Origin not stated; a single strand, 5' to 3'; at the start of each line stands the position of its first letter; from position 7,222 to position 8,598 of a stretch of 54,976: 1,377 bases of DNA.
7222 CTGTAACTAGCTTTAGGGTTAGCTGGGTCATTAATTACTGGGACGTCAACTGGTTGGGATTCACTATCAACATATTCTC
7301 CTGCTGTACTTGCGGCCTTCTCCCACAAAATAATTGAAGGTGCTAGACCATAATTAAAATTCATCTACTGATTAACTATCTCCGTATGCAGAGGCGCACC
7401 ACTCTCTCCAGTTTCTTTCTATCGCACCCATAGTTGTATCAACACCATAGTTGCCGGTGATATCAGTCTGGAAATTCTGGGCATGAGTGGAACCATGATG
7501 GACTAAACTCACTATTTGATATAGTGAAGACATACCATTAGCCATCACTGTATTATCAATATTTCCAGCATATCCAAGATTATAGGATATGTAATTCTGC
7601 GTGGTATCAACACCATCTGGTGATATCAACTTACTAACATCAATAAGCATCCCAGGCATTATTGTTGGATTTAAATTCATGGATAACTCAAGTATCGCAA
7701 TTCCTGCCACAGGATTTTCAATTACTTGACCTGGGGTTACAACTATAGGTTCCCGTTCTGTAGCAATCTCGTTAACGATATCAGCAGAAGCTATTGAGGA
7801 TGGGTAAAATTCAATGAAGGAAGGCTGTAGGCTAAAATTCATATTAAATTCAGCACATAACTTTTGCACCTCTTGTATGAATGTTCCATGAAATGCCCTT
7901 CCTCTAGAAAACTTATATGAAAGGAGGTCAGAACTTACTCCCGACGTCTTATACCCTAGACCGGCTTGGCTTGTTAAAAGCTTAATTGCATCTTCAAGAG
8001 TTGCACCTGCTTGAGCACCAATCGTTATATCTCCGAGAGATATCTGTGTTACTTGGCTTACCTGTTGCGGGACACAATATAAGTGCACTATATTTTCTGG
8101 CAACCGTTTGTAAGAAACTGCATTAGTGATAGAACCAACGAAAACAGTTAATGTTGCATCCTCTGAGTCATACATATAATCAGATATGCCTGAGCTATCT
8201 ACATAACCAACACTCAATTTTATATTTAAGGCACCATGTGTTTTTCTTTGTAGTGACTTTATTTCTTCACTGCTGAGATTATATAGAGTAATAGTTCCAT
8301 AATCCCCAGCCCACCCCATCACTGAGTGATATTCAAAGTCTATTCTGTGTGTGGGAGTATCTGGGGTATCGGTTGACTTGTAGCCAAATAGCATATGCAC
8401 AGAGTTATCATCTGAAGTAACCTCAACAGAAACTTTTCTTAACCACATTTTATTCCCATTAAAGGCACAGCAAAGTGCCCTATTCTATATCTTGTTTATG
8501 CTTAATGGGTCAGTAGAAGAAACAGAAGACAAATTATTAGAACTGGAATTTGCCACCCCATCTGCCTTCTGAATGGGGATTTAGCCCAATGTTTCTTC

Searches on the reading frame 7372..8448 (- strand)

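Call 29: search_protein_families(library=phrogs, proteins=[window:7372-8448:-], max_evalue=0.00001)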
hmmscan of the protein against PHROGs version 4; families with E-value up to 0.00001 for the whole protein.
window:7372-8448:- (358 aa): 1 family
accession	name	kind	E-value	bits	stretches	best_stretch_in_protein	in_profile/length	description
phrog_196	-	tail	2.7e-35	122.9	1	1-335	84-361/536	baseplate hub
